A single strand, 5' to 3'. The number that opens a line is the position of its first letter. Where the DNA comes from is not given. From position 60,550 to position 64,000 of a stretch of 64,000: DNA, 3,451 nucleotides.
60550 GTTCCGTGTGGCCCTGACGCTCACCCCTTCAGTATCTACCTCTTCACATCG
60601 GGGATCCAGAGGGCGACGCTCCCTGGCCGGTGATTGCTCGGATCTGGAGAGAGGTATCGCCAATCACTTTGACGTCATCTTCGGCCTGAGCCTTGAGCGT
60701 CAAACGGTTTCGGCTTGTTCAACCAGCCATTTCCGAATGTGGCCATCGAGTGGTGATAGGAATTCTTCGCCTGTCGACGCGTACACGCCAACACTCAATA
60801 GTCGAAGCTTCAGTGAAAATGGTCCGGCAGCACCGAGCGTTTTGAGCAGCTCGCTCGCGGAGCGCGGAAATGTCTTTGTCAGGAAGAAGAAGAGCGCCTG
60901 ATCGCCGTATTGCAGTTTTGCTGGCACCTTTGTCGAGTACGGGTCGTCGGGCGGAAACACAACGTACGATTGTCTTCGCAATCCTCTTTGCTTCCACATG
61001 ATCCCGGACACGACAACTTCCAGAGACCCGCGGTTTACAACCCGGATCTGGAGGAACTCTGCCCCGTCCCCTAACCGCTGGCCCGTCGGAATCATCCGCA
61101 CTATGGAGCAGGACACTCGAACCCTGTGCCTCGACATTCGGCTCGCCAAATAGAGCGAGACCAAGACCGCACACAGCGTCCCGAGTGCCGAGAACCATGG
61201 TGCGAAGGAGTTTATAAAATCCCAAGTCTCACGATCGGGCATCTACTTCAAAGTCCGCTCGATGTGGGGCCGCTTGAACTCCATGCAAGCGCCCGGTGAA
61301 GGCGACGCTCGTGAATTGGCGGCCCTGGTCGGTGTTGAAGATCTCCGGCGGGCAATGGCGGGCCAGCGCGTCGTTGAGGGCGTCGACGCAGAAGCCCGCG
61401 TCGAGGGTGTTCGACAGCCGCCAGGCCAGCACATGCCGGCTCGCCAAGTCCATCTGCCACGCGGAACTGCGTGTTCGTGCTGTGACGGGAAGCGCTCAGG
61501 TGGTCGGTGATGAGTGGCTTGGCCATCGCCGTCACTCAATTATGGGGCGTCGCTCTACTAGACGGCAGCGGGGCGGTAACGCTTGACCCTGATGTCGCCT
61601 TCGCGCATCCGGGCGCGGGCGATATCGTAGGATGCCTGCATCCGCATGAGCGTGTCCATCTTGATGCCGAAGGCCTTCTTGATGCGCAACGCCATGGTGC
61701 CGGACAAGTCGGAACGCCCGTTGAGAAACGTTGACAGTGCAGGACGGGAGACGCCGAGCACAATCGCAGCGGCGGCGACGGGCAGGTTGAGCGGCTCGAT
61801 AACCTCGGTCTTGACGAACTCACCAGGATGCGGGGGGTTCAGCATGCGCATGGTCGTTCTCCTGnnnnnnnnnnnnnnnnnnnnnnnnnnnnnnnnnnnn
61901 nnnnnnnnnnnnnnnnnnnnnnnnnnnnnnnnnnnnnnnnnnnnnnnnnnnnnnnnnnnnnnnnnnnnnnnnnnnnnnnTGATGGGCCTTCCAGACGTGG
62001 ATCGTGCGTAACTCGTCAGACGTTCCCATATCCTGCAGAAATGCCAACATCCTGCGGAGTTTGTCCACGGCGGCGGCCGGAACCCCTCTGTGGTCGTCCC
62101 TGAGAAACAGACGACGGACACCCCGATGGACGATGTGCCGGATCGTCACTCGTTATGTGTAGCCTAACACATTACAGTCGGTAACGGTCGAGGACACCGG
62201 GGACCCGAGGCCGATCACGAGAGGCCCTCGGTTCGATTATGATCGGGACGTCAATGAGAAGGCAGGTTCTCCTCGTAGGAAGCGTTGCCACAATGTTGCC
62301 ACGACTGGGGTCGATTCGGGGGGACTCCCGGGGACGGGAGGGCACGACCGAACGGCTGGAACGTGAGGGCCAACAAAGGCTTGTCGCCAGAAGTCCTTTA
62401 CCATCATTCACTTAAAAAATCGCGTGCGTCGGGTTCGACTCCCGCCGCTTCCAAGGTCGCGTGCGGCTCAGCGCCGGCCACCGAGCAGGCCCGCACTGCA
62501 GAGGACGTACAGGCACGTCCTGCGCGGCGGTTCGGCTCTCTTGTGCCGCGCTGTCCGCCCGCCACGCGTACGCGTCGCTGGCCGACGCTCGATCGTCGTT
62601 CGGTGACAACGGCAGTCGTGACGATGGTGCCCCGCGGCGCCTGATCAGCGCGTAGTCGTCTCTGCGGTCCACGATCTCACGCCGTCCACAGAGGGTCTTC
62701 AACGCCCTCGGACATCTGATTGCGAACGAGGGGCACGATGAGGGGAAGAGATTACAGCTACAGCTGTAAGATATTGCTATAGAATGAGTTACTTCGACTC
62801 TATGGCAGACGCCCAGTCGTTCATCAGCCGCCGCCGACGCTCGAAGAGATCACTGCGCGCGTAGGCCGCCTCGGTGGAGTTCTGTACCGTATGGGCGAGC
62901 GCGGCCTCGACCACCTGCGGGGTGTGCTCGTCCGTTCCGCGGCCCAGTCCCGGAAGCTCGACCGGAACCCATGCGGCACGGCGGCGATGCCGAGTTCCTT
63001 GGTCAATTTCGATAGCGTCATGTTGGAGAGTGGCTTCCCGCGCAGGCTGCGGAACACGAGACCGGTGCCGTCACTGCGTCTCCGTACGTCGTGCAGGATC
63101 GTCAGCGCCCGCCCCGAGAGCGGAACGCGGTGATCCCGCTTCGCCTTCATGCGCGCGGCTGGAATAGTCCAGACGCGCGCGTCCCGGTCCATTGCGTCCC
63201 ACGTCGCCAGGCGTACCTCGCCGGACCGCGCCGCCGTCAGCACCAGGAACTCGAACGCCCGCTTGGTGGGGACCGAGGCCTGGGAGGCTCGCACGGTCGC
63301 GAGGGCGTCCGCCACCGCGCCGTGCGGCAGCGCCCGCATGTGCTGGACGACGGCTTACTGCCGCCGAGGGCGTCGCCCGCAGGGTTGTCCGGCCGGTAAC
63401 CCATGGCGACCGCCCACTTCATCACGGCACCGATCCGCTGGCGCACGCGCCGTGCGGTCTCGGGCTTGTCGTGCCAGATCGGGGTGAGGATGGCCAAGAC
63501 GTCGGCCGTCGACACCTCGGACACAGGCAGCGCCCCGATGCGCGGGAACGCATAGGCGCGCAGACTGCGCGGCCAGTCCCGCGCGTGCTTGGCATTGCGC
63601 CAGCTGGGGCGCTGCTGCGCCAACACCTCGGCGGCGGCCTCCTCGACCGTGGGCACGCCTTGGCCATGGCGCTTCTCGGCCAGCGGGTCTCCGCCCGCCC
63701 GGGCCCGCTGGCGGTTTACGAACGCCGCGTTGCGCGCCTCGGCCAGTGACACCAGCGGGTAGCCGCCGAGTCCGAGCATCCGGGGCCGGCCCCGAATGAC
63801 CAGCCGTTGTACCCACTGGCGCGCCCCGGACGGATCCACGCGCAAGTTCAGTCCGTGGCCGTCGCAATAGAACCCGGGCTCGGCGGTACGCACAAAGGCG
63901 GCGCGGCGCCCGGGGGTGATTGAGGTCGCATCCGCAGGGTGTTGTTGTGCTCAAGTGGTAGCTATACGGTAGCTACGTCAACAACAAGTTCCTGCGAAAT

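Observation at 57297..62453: Two 1.07-kb direct repeats (IS3 tail-higA-higB-upstream region) ending exactly at a T-loop-like core and flanking an OLD-nuclease cassette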

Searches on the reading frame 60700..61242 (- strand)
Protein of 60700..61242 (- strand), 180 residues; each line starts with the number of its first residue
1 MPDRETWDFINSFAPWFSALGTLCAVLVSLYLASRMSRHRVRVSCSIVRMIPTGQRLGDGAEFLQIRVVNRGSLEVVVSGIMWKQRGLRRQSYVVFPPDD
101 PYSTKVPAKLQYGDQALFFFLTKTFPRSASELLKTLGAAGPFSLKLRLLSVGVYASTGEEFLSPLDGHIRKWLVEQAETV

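Call 13: search_protein_families(library=pfam, proteins=[window:60700-61242:-], max_evalue=0.01)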
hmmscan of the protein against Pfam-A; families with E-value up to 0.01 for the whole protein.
window:60700-61242:- (180 aa): 0 families

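Call 17: find_encoding_contigs(protein=window:60700-61242:-, flank=8000, max_places=10)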
Protein window:60700-61242:- (180 aa): no gene with exactly this product is on record in the collection.

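Call 51: search_protein_families(library=padloc, proteins=[window:60700-61242:-], max_evalue=0.001)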
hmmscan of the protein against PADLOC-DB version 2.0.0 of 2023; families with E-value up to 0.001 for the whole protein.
window:60700-61242:- (180 aa): 0 families

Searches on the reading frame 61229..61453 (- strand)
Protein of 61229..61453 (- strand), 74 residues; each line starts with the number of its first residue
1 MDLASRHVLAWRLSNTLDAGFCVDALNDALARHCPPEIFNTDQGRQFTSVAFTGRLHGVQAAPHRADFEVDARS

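Call 13: search_protein_families(library=pfam, proteins=[window:61229-61453:-], max_evalue=0.01)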
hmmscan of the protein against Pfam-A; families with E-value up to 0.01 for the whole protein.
window:61229-61453:- (74 aa): 1 family
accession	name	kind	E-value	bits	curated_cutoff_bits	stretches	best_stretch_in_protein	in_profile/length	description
PF00665.32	rve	-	3.2e-10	40.6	32.6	1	1-61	30-92/102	Integrase core domain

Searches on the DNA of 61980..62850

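Call 11: search_rna_families(source=window, start=61980, end=62850, threshold=evalue, max_evalue=10, show_alignments=3)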
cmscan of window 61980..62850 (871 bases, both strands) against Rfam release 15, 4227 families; matches with E-value up to 10: 2.
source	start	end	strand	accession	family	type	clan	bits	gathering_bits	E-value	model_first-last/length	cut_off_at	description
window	62494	62553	-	RF02404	P33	Gene; sRNA;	-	13.4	45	6.1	1-160/160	no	Pseudomonas sRNA P33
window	62430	62444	+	RF00023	tmRNA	Gene;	CL00001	13.2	47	0.0045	348-362/374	no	transfer-messenger RNA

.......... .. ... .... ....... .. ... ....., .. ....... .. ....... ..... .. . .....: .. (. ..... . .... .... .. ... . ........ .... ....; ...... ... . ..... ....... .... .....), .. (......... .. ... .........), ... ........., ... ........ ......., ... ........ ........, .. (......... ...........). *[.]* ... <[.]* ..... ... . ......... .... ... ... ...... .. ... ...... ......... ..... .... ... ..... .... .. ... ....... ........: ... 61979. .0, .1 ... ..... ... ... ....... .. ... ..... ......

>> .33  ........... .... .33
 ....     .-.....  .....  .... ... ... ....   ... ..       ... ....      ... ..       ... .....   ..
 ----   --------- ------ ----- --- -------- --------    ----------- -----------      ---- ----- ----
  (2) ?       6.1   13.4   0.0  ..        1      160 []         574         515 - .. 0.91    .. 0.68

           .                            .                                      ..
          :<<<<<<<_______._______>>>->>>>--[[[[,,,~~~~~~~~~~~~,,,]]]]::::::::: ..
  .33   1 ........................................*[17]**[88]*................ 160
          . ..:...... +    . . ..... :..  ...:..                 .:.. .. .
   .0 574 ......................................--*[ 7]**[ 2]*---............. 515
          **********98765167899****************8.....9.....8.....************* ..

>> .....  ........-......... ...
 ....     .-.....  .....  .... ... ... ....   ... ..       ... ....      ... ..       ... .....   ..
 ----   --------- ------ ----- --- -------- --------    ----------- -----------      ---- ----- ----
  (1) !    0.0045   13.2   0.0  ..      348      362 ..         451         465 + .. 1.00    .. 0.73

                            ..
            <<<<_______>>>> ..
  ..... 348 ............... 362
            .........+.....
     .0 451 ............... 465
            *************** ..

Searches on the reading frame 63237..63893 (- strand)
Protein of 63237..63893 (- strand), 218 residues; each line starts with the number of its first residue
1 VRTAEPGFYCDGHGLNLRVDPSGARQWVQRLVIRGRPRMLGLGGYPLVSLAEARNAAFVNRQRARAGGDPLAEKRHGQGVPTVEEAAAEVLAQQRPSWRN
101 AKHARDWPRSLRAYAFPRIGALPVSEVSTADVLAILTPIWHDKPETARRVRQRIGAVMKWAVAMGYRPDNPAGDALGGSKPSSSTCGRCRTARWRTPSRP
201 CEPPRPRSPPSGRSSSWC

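Call 13: search_protein_families(library=pfam, proteins=[window:63237-63893:-], max_evalue=0.01)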
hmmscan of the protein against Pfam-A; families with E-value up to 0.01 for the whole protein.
window:63237-63893:- (218 aa): 2 families
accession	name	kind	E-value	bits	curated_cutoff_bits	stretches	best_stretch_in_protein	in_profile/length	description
PF22022.2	Phage_int_M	-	1.5e-30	105.7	27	1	84-174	2-92/96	Phage integrase central domain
PF13356.12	Arm-DNA-bind_3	-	6e-15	55.6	27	1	9-75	17-81/83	Arm DNA-binding domain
